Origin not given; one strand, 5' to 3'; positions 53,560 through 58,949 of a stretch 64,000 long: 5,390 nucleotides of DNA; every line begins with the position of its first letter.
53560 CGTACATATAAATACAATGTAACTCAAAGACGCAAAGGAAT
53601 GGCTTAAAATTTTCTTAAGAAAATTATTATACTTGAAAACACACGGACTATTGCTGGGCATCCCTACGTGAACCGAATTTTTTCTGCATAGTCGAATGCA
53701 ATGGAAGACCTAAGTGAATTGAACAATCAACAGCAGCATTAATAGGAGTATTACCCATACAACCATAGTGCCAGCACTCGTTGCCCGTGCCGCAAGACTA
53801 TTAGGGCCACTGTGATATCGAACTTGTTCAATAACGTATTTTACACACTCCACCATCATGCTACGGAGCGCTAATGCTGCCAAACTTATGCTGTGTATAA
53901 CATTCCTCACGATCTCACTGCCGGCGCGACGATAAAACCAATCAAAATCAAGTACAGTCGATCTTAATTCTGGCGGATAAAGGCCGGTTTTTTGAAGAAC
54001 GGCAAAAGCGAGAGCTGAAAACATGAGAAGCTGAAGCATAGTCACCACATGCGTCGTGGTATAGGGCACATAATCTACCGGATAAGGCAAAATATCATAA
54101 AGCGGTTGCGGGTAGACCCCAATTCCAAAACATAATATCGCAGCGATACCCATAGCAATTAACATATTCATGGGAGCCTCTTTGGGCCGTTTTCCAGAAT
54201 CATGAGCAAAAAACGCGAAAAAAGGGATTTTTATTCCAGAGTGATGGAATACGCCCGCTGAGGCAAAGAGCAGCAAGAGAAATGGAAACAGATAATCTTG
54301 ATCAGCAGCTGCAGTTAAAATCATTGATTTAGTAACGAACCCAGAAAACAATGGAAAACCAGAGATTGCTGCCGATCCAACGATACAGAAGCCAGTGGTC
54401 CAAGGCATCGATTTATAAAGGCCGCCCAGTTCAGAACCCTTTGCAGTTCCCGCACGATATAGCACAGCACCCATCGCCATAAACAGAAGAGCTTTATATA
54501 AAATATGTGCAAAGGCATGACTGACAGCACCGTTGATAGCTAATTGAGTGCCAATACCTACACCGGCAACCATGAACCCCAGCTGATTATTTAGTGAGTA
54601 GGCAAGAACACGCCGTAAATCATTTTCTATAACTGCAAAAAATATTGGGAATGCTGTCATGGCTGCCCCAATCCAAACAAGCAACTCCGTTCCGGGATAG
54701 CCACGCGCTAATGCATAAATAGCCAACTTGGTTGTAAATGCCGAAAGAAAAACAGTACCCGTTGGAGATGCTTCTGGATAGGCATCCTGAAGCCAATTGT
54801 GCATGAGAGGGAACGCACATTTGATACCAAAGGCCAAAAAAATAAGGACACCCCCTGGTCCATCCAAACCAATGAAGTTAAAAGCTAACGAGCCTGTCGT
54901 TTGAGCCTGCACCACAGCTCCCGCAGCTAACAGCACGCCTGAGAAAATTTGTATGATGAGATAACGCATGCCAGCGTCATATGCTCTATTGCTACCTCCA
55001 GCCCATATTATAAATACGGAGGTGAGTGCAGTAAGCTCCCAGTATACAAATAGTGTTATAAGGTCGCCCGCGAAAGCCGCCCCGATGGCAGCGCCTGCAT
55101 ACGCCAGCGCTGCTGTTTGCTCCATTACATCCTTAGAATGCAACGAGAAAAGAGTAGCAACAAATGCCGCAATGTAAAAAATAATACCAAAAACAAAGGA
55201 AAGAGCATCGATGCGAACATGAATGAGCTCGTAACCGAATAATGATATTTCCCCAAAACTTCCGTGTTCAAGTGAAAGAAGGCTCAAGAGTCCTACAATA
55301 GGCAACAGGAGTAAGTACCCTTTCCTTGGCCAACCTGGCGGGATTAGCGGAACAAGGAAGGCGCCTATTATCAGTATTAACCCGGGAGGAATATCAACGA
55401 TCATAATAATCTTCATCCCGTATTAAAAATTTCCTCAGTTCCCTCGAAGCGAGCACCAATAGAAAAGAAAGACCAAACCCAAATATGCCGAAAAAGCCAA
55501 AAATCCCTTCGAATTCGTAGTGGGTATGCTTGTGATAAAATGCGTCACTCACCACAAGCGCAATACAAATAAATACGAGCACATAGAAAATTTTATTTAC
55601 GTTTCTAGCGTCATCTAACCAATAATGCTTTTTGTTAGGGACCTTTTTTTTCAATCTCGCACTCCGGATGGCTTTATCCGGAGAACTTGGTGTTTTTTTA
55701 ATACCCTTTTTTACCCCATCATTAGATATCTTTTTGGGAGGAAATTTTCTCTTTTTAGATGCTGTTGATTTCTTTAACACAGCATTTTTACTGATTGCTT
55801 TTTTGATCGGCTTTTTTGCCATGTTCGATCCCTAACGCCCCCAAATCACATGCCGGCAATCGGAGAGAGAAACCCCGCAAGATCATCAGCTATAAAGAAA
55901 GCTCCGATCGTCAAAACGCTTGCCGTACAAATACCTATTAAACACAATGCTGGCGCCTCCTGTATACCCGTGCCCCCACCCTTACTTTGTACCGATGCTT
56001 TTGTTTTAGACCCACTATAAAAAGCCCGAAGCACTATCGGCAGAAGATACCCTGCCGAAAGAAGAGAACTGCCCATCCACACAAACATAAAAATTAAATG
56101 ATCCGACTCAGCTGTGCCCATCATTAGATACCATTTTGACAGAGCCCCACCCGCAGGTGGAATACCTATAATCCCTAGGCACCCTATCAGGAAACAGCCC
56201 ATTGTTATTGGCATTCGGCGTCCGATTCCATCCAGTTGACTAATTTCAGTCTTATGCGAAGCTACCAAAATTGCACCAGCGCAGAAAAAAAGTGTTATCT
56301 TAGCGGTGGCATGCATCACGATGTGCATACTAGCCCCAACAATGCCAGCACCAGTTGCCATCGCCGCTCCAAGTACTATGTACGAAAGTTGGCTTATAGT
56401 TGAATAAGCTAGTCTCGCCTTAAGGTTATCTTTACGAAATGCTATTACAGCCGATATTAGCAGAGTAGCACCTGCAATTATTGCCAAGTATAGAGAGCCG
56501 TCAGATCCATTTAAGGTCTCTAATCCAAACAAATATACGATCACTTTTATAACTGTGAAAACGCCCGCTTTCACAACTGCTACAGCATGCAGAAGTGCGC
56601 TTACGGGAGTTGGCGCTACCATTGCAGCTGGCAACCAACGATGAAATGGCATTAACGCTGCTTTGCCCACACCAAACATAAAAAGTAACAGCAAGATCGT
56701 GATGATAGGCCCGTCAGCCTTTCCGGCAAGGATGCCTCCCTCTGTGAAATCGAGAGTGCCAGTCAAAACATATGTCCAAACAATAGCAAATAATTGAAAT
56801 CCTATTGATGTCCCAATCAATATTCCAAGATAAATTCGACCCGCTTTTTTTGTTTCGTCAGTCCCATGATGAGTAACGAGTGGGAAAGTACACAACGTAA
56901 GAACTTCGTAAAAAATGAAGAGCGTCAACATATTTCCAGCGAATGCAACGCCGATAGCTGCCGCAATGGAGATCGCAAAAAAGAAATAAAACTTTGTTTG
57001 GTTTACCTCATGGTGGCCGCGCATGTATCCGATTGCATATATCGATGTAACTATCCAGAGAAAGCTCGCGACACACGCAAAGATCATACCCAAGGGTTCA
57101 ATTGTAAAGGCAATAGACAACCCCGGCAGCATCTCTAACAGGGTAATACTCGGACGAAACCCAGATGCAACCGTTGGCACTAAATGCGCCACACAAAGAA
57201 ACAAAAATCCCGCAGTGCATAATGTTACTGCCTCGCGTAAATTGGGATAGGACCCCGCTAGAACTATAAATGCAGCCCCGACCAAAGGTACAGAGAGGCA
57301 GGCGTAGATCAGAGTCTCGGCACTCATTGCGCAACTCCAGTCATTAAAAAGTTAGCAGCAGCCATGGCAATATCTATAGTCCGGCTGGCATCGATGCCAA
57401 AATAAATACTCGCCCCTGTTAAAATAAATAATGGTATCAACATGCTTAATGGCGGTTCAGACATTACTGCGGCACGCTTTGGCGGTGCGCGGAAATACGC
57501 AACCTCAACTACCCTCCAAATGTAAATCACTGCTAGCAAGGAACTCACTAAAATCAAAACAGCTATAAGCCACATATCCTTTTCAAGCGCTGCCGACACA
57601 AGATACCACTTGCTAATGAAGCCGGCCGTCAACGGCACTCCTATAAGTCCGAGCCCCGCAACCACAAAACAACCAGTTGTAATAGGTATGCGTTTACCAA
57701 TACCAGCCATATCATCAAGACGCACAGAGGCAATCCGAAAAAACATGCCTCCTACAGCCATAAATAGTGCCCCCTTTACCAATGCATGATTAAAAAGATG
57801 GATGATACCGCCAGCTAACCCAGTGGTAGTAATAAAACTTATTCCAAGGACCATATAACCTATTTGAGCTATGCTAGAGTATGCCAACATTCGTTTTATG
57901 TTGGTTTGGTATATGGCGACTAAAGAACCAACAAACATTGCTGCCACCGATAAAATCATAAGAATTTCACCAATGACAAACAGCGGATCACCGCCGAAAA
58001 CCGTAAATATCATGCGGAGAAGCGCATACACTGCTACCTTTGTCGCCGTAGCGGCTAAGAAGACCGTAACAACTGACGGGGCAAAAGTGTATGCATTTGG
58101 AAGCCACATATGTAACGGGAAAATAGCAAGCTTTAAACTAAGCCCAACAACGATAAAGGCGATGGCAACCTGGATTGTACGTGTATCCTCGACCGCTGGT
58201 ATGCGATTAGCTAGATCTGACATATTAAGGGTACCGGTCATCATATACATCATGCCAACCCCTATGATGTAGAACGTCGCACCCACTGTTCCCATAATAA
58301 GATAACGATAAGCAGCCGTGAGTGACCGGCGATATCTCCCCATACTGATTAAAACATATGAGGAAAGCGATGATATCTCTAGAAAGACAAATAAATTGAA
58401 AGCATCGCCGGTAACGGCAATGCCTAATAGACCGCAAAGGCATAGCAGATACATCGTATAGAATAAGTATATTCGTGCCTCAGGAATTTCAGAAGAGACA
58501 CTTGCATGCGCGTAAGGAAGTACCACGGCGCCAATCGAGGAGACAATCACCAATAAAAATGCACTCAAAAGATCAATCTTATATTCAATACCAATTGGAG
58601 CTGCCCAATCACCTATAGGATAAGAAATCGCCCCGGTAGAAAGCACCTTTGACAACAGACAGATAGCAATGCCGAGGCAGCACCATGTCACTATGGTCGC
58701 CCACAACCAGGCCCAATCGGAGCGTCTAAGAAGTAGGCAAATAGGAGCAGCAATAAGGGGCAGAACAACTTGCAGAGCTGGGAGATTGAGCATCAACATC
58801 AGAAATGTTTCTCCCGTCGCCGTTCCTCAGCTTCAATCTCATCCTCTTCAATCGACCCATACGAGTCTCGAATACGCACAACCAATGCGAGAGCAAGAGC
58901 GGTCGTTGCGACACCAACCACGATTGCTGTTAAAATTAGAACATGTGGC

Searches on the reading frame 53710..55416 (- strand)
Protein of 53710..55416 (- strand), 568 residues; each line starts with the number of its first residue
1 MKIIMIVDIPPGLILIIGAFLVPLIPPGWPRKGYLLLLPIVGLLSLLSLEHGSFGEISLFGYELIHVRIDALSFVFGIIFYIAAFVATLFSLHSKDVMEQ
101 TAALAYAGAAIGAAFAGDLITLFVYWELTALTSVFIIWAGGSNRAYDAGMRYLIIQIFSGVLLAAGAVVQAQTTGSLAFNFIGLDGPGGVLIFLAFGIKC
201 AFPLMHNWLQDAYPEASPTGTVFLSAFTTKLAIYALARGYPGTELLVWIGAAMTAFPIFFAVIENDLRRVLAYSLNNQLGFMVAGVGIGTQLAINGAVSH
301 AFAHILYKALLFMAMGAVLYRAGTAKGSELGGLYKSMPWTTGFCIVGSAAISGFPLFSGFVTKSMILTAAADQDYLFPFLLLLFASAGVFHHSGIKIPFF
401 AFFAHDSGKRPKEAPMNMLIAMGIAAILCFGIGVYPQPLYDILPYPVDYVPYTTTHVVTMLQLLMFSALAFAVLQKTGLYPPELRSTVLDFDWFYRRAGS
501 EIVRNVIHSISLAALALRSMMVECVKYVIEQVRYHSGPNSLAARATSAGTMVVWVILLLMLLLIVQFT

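Call 11: search_protein_families(library=pfam, proteins=[window:53710-55416:-], max_evalue=0.00001)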
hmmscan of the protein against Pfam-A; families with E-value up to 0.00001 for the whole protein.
window:53710-55416:- (568 aa): 1 family
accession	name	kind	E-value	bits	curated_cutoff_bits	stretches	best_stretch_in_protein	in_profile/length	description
PF00361.26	Proton_antipo_M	-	1e-38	133.7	21.5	1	116-384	1-289/294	NADH:quinone oxidoreductase/Mrp antiporter, TM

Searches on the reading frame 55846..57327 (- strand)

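Call 11: search_protein_families(library=pfam, proteins=[window:55846-57327:-], max_evalue=0.00001)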
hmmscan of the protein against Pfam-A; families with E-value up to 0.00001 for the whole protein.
window:55846-57327:- (493 aa): 1 family
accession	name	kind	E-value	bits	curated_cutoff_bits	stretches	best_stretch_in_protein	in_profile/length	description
PF00361.26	Proton_antipo_M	-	3.3e-55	187.8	21.5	1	130-423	1-293/294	NADH:quinone oxidoreductase/Mrp antiporter, TM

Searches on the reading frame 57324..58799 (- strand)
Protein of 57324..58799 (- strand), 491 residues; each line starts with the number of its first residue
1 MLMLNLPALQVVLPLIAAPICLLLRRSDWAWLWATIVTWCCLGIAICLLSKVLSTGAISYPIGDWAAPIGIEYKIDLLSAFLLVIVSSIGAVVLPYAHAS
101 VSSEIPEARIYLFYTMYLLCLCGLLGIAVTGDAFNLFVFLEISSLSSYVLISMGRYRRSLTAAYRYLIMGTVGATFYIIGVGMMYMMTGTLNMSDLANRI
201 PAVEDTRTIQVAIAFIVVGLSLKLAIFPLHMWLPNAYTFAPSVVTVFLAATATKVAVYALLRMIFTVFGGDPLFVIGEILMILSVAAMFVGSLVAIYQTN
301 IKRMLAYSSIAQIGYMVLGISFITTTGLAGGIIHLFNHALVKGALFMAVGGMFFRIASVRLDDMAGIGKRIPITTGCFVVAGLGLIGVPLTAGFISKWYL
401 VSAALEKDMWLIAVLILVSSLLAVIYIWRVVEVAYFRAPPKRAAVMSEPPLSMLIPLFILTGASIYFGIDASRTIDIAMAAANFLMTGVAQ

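Call 11: search_protein_families(library=pfam, proteins=[window:57324-58799:-], max_evalue=0.00001)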
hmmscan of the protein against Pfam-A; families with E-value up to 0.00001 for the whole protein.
window:57324-58799:- (491 aa): 1 family
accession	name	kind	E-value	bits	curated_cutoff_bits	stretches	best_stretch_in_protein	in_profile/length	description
PF00361.26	Proton_antipo_M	-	1e-67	228.9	21.5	1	132-422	3-293/294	NADH:quinone oxidoreductase/Mrp antiporter, TM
